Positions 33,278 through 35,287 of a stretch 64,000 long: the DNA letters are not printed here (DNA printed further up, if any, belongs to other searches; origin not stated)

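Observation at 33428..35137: Single-polypeptide fusion of a TmpA/BBOX-like 2OG dioxygenase and a PhnZ/TmpB-like HD diiron oxygenase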

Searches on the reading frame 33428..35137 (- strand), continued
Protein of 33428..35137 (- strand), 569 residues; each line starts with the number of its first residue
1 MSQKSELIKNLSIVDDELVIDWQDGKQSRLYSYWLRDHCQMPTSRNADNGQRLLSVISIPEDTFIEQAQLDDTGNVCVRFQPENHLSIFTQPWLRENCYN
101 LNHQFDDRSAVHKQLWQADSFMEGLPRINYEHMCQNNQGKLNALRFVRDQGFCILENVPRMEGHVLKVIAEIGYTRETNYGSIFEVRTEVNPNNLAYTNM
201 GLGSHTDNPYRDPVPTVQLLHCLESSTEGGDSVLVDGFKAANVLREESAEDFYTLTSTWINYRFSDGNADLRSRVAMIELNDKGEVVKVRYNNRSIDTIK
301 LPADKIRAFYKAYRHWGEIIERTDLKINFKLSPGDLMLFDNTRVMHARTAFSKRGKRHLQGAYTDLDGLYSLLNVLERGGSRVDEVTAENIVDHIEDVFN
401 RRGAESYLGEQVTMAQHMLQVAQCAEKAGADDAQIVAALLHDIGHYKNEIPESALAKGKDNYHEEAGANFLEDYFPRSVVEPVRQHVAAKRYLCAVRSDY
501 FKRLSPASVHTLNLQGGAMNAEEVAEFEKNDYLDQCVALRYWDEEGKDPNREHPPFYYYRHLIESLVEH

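Call 14: find_homologous_proteins(query=window:33428-35137:-, max_evalue=1e-20)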
Query window:33428-35137:- (569 aa): 5529 proteins with E <= 1e-20 among 8000 candidates; the best 120 are listed.
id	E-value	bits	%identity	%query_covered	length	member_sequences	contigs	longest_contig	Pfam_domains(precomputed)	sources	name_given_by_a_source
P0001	0.0e+0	1231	93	100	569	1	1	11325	PF02668.23,PF01966.29,PF06155.18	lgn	-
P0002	0.0e+0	1226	92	100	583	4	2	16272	PF02668.23,PF01966.29,PF06155.18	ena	-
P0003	0.0e+0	1223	92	100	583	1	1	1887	PF02668.23,PF01966.29,PF06155.18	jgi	jgi:gamma-butyrobetaine dioxygenase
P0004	0.0e+0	1222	92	100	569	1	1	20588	PF02668.23,PF01966.29,PF06155.18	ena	-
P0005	0.0e+0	1195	89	100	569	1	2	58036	PF02668.23,PF01966.29,PF06155.18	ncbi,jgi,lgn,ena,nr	ncbi:MAG: gamma-butyrobetaine dioxygenase [Gammaproteobacteria bacterium]|nr:gamma-butyrobetaine dio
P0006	0.0e+0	1194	89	100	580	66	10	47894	PF02668.23,PF01966.29,PF06155.18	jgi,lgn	jgi:gamma-butyrobetaine dioxygenase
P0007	0.0e+0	1166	88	100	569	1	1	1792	PF02668.23,PF01966.29,PF06155.18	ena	-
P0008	0.0e+0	1152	86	100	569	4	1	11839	PF02668.23,PF01966.29,PF06155.18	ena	-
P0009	2.1e-259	880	98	68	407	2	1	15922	PF02668.23,PF06155.18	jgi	-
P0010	6.1e-201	687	79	66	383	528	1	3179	PF02668.23,PF06155.18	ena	-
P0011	9.5e-201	686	78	66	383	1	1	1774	PF02668.23,PF06155.18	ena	-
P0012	1.3e-199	683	78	66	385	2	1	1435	PF02668.23,PF06155.18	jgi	-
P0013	1.6e-199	682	78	66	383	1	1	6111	PF02668.23,PF06155.18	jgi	-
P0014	1.8e-199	682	78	66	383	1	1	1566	PF02668.23,PF06155.18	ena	-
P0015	2.2e-199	682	78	66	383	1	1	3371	PF02668.23,PF06155.18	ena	-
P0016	2.2e-199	682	78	66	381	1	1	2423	PF02668.23,PF06155.18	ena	-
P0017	2.9e-199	682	78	66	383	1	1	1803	PF02668.23,PF06155.18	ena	-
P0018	3.3e-199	681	79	66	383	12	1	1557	PF02668.23,PF06155.18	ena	-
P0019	3.6e-199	681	78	66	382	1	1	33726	PF02668.23,PF06155.18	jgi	-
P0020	4.5e-199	681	78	66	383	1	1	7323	PF02668.23,PF06155.18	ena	-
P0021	6.1e-199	680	78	66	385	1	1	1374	PF02668.23,PF06155.18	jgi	-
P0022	6.7e-199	680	78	66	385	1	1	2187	PF02668.23,PF06155.18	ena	-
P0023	7.6e-199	680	78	66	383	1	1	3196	PF02668.23,PF06155.18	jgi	-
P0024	8.1e-199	680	78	66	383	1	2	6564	PF02668.23,PF06155.18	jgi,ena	-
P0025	1.0e-198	680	78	66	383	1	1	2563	PF02668.23,PF06155.18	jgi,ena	jgi:gamma-butyrobetaine dioxygenase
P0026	1.1e-198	680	78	66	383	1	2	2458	PF02668.23,PF06155.18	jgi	-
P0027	1.3e-198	679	78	66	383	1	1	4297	PF02668.23,PF06155.18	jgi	-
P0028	1.3e-198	679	78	66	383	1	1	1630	PF02668.23,PF06155.18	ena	-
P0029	1.3e-198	679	77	66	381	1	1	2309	PF02668.23,PF06155.18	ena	-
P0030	1.5e-198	679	78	66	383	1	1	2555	PF02668.23,PF06155.18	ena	-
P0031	1.6e-198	679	78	66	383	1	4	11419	PF02668.23,PF06155.18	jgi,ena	-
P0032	1.8e-198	679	78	66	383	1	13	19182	PF02668.23,PF06155.18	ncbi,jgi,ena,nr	ncbi:MAG: gamma-butyrobetaine dioxygenase [Candidatus Marinimicrobia bacterium]|jgi:gamma-butyrobeta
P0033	2.3e-198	679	77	66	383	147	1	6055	PF02668.23,PF06155.18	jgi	-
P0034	2.4e-198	679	77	66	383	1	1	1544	PF02668.23,PF06155.18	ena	-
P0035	2.5e-198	678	77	66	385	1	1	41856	PF02668.23,PF06155.18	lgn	-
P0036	3.3e-198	678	78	66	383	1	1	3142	PF02668.23,PF06155.18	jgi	-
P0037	3.4e-198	678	77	66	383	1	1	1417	PF02668.23,PF06155.18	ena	-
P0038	3.5e-198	678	77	66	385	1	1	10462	PF02668.23,PF06155.18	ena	-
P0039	3.6e-198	678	78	66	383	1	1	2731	PF02668.23,PF06155.18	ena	-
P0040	3.6e-198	678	77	66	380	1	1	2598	PF02668.23,PF06155.18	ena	-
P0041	3.9e-198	678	77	66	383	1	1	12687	PF02668.23,PF06155.18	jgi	-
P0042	3.9e-198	678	77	66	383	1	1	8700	PF02668.23,PF06155.18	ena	-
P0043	4.2e-198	678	77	66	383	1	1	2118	PF02668.23,PF06155.18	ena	-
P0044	5.4e-198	677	77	66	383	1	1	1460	PF02668.23,PF06155.18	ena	-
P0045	5.4e-198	677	77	66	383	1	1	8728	PF02668.23,PF06155.18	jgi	-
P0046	5.7e-198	677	77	66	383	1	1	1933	PF02668.23,PF06155.18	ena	-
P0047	5.8e-198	677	77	66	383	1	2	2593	PF02668.23,PF06155.18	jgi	jgi:gamma-butyrobetaine dioxygenase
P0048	6.7e-198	677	77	66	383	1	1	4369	PF02668.23,PF06155.18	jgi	-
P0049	6.8e-198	677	78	66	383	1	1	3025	PF02668.23,PF06155.18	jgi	-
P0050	9.2e-198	677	77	66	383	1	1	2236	PF02668.23,PF06155.18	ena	-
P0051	9.2e-198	677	77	66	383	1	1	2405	PF02668.23,PF06155.18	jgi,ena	-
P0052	9.3e-198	677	77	66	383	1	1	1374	PF02668.23,PF06155.18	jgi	-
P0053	9.6e-198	677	78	66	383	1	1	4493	PF02668.23,PF06155.18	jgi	-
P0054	9.8e-198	677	78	66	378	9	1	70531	PF02668.23,PF06155.18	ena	-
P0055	1.1e-197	676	77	66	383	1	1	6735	PF02668.23,PF06155.18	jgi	-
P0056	1.2e-197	676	78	66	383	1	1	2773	PF02668.23,PF06155.18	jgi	-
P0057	1.3e-197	676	77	66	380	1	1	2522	PF02668.23,PF06155.18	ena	-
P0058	1.6e-197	676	77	66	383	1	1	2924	PF02668.23,PF06155.18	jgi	-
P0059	1.6e-197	676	77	66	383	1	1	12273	PF02668.23,PF06155.18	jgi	-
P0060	1.8e-197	676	77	66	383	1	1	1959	PF02668.23,PF06155.18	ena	-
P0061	1.9e-197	676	77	66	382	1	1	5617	PF02668.23,PF06155.18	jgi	-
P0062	2.2e-197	675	77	66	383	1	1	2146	PF02668.23,PF06155.18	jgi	-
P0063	2.6e-197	675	77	66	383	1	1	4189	PF02668.23,PF06155.18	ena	-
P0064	2.6e-197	675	77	66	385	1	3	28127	PF02668.23,PF06155.18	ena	-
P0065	2.8e-197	675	77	66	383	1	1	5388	PF02668.23,PF06155.18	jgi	-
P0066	3.0e-197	675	77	66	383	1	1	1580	PF02668.23,PF06155.18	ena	-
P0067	3.0e-197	675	77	66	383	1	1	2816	PF02668.23,PF06155.18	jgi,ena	-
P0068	3.0e-197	675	77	66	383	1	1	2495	PF02668.23,PF06155.18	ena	-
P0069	3.1e-197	675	77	66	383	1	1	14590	PF02668.23,PF06155.18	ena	-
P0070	4.6e-197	674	77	66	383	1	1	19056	PF02668.23,PF06155.18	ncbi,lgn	-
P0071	4.9e-197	674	78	66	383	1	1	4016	PF02668.23,PF06155.18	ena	-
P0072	5.0e-197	674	77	66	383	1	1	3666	PF02668.23,PF06155.18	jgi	-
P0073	5.3e-197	674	77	66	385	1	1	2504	PF02668.23,PF06155.18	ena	-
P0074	5.6e-197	674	77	66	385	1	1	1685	PF02668.23,PF06155.18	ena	-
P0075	5.8e-197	674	77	66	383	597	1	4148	PF02668.23,PF06155.18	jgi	-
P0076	5.8e-197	674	77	66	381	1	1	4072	PF02668.23,PF06155.18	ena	-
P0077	6.7e-197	674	75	66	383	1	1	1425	PF02668.23,PF06155.18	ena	-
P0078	9.1e-197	673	77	66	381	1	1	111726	PF02668.23,PF06155.18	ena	-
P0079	9.2e-197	673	77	66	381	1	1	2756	PF02668.23,PF06155.18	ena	-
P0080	9.5e-197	673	77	66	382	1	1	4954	PF02668.23,PF06155.18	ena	-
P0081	1.1e-196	673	77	66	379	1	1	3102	PF02668.23,PF06155.18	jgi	-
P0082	1.1e-196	673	75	66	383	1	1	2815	PF02668.23,PF06155.18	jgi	jgi:gamma-butyrobetaine dioxygenase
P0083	1.1e-196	673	77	66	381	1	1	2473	PF02668.23,PF06155.18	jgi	-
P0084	1.2e-196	673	77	66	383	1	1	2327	PF02668.23,PF06155.18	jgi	-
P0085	1.2e-196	673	77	66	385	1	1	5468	PF02668.23,PF06155.18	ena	-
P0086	1.2e-196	673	78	64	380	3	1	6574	PF02668.23,PF06155.18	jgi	-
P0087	1.5e-196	673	78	66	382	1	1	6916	PF02668.23,PF06155.18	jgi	-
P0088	1.9e-196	672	76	66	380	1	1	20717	PF02668.23,PF06155.18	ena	-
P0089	2.1e-196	672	77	66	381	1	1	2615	PF02668.23,PF06155.18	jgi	jgi:gamma-butyrobetaine dioxygenase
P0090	2.3e-196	672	76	66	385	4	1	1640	PF02668.23,PF06155.18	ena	-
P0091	2.4e-196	672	77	66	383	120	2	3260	PF02668.23,PF06155.18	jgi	-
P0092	2.8e-196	672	75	66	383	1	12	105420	PF02668.23,PF06155.18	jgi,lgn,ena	jgi:gamma-butyrobetaine dioxygenase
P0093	2.8e-196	672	77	66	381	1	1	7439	PF02668.23,PF06155.18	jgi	-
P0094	3.1e-196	672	75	66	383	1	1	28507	PF02668.23,PF06155.18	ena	-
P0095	3.4e-196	671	77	66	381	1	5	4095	PF02668.23,PF06155.18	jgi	jgi:gamma-butyrobetaine dioxygenase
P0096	3.8e-196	671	77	66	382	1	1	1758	PF02668.23,PF06155.18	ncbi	-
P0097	4.0e-196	671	77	66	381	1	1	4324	PF02668.23,PF06155.18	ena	-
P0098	4.6e-196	671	77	66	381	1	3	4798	PF02668.23,PF06155.18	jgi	jgi:gamma-butyrobetaine dioxygenase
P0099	5.9e-196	671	76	66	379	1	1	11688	PF02668.23,PF06155.18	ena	-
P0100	6.1e-196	671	77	66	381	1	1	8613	PF02668.23,PF06155.18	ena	-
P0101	6.1e-196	671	76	66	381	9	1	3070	PF02668.23,PF06155.18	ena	-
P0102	7.4e-196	670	75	66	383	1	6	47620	PF02668.23,PF06155.18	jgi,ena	jgi:gamma-butyrobetaine dioxygenase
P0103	8.3e-196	670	77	66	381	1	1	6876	PF02668.23,PF06155.18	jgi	jgi:gamma-butyrobetaine hydroxylase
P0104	8.6e-196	670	75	66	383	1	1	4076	PF02668.23,PF06155.18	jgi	jgi:gamma-butyrobetaine dioxygenase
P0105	1.1e-195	670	76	66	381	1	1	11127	PF02668.23,PF06155.18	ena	-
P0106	1.1e-195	670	77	66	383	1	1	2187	PF02668.23,PF06155.18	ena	-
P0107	1.2e-195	670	76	66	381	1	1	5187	PF02668.23,PF06155.18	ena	-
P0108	1.4e-195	669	76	66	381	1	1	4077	PF02668.23,PF06155.18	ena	-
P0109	1.5e-195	669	76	66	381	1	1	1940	PF02668.23,PF06155.18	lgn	-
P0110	1.5e-195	669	76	66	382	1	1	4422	PF02668.23,PF06155.18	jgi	-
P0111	1.8e-195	669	76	66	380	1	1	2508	PF02668.23,PF06155.18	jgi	jgi:gamma-butyrobetaine hydroxylase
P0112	1.8e-195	669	77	64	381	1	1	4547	PF02668.23,PF06155.18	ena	-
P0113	2.0e-195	669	77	66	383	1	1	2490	PF02668.23,PF06155.18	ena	-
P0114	2.6e-195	669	76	66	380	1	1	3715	PF02668.23,PF06155.18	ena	-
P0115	2.9e-195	668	76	66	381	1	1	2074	PF02668.23,PF06155.18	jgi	-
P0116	4.6e-195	668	76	66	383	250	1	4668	PF02668.23,PF06155.18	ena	-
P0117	5.7e-195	667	76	66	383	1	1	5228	PF02668.23,PF06155.18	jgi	-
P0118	6.7e-195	667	76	66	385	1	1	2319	PF02668.23,PF06155.18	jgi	jgi:gamma-butyrobetaine hydroxylase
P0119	7.1e-195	667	76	66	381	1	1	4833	PF02668.23,PF06155.18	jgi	jgi:gamma-butyrobetaine hydroxylase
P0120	8.4e-195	667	76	66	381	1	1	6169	PF02668.23,PF06155.18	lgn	-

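Call 17: find_encoding_contigs(protein=P0005, flank=10000, max_places=3)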
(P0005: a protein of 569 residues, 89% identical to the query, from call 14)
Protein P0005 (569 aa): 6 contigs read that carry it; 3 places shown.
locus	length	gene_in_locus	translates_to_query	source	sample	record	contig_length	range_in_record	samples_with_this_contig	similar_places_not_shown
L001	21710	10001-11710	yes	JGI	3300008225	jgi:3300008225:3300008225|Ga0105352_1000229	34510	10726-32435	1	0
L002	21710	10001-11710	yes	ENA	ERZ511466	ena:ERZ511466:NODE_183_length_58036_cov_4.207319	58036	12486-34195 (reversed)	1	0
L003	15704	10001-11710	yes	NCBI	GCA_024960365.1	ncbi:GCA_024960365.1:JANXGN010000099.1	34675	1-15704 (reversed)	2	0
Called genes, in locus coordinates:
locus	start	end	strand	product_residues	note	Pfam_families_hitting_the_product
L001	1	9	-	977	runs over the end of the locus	PF04879:Molybdop_Fe4S4, PF00384:Molybdopterin, PF01568:Molydop_binding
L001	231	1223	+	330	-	PF01515:PTA_PTB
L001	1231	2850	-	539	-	PF00890:FAD_binding_2 (weak), PF01266:DAO (faint), PF01946:Thi4 (weak), PF13450:NAD_binding_8 (weak), PF21162:ETFQO_UQ-bd, PF05187:Fer4_ETF_QO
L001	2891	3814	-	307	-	PF01012:ETF, PF00766:ETF_alpha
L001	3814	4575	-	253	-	PF01012:ETF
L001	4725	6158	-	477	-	PF00512:HisKA, PF13581:HATPase_c_2 (weak), PF02518:HATPase_c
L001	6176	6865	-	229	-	PF00072:Response_reg, PF00486:Trans_reg_C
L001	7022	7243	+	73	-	-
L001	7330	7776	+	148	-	PF04203:Sortase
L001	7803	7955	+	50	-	-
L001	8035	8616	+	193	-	PF00717:Peptidase_S24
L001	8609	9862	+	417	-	PF00817:IMS, PF11798:IMS_HHH (weak), PF11799:IMS_C, PF13438:DUF4113 (faint)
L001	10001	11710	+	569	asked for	PF06155:GBBH-like_N (weak), PF02668:TauD, PF01966:HD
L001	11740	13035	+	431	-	-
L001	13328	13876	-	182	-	PF00578:AhpC-TSA, PF08534:Redoxin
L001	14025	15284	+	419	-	PF07690:MFS_1, PF06779:MFS_4, PF07690:MFS_1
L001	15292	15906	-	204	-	PF06684:AA_synth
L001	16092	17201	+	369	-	PF02668:TauD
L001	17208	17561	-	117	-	PF01042:Ribonuc_L-PSP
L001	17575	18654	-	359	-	PF01168:Ala_racemase_N, PF00842:Ala_racemase_C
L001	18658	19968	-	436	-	PF03486:HI0933_like (faint), PF07992:Pyr_redox_2 (faint), PF00070:Pyr_redox (weak), PF00890:FAD_binding_2 (faint), PF01266:DAO, PF13450:NAD_binding_8 (weak)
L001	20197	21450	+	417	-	PF00464:SHMT, PF00155:Aminotran_1_2, PF01212:Beta_elim_lyase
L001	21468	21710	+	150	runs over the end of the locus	PF22811:Zn_ribbon_NrdR, PF03477:ATP-cone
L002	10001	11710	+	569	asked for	PF06155:GBBH-like_N (weak), PF02668:TauD, PF01966:HD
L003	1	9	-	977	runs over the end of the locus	PF04879:Molybdop_Fe4S4, PF00384:Molybdopterin, PF01568:Molydop_binding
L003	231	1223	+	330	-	PF01515:PTA_PTB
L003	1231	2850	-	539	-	PF00890:FAD_binding_2 (weak), PF01266:DAO (faint), PF01946:Thi4 (weak), PF13450:NAD_binding_8 (weak), PF21162:ETFQO_UQ-bd, PF05187:Fer4_ETF_QO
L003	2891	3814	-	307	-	PF01012:ETF, PF00766:ETF_alpha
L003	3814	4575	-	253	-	PF01012:ETF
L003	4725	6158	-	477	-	PF00512:HisKA, PF13581:HATPase_c_2 (weak), PF02518:HATPase_c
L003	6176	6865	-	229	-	PF00072:Response_reg, PF00486:Trans_reg_C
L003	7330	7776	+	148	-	PF04203:Sortase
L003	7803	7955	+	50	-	-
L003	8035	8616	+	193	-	PF00717:Peptidase_S24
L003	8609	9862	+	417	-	PF00817:IMS, PF11798:IMS_HHH (weak), PF11799:IMS_C, PF13438:DUF4113 (faint)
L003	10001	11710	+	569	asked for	PF06155:GBBH-like_N (weak), PF02668:TauD, PF01966:HD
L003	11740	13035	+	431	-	-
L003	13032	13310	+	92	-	PF01541:GIY-YIG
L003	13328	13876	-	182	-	PF00578:AhpC-TSA, PF08534:Redoxin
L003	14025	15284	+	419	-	PF07690:MFS_1, PF06779:MFS_4, PF07690:MFS_1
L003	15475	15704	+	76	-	?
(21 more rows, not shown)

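Call 18: find_encoding_contigs(protein=P0009, flank=6000, max_places=3)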
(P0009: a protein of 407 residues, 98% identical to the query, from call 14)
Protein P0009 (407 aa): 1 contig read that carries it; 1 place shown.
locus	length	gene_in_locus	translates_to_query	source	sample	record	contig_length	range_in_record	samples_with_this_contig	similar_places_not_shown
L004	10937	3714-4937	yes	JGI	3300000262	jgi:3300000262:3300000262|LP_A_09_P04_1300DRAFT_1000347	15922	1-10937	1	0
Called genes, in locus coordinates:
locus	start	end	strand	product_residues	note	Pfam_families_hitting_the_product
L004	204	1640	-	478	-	-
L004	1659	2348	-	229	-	PF00072:Response_reg, PF00486:Trans_reg_C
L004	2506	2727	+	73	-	-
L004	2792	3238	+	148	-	PF04203:Sortase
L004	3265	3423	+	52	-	-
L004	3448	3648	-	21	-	-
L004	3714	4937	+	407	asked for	PF06155:GBBH-like_N, PF02668:TauD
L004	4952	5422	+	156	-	PF01966:HD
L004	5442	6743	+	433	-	PF01208:URO-D (weak)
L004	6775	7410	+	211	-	PF04115:Ureidogly_lyase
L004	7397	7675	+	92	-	PF01541:GIY-YIG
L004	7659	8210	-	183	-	PF00578:AhpC-TSA, PF08534:Redoxin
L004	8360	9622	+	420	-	PF07690:MFS_1, PF00083:Sugar_tr (weak), PF06779:MFS_4, PF07690:MFS_1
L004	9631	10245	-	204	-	PF06684:AA_synth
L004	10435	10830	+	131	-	PF06155:GBBH-like_N (faint)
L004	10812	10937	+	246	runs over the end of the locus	PF02668:TauD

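Call 21: find_encoding_contigs(protein=P0078, flank=8000, max_places=2)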
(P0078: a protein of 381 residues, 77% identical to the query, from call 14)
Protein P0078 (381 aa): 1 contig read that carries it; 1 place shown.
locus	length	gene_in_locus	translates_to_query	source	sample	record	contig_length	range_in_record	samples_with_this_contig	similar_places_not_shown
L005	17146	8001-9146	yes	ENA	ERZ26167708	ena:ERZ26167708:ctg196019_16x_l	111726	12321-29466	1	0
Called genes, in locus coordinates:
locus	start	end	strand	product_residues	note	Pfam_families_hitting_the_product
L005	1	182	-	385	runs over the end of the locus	PF01053:Cys_Met_Meta_PP, PF00155:Aminotran_1_2, PF00266:Aminotran_5, PF01041:DegT_DnrJ_EryC1, PF02347:GDC-P (weak)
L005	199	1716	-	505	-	PF13230:GATase_4 (weak), PF13522:GATase_6, PF13537:GATase_7, PF00156:Pribosyltran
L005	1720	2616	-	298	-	PF02674:Colicin_V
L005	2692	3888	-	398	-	PF08245:Mur_ligase_M (weak), PF27239:FOL3_C (faint), PF02875:Mur_ligase_C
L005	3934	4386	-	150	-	PF04186:FxsA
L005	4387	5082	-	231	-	PF13847:Methyltransf_31 (weak), PF02390:Methyltransf_4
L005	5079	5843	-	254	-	PF03372:Exo_endo_phos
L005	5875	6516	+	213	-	PF00156:Pribosyltran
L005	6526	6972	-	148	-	PF01957:NfeD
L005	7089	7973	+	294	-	PF05721:PhyH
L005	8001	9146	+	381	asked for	PF06155:GBBH-like_N, PF02668:TauD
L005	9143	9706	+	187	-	PF01966:HD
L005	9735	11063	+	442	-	-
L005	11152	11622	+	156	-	PF01220:DHquinase_II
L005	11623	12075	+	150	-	PF01220:DHquinase_II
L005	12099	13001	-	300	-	PF02574:S-methyl_trans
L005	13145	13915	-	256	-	PF00483:NTP_transferase, PF12804:NTP_transf_3, PF20202:DUF6564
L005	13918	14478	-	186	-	-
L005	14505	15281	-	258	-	PF01066:CDP-OH_P_transf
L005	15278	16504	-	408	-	PF00266:Aminotran_5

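Call 22: find_encoding_contigs(protein=P0092, flank=8000, max_places=2)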
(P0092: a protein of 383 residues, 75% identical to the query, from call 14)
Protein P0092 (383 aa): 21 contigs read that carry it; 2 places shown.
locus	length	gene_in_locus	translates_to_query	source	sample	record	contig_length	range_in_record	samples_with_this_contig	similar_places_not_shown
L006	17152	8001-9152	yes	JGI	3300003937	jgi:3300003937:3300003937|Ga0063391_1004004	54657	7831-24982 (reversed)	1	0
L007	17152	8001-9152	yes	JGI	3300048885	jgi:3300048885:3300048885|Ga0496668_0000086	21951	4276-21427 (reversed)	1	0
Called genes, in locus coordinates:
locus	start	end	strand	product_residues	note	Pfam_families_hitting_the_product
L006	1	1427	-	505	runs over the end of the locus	PF13522:GATase_6, PF13537:GATase_7, PF00156:Pribosyltran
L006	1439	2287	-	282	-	PF02674:Colicin_V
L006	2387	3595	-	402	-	PF08245:Mur_ligase_M, PF02875:Mur_ligase_C, PF27239:FOL3_C (weak)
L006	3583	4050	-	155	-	PF04186:FxsA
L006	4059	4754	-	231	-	PF02390:Methyltransf_4, PF13847:Methyltransf_31 (weak)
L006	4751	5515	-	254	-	PF03372:Exo_endo_phos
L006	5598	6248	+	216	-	PF00156:Pribosyltran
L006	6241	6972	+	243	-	PF02678:Pirin, PF05726:Pirin_C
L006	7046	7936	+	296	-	PF05721:PhyH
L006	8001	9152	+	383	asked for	PF06155:GBBH-like_N, PF02668:TauD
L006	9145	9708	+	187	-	PF01966:HD (weak)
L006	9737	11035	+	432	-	-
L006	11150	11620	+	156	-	PF01220:DHquinase_II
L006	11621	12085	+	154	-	PF01220:DHquinase_II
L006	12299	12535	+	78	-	PF00830:Ribosomal_L28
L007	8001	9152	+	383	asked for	PF06155:GBBH-like_N, PF02668:TauD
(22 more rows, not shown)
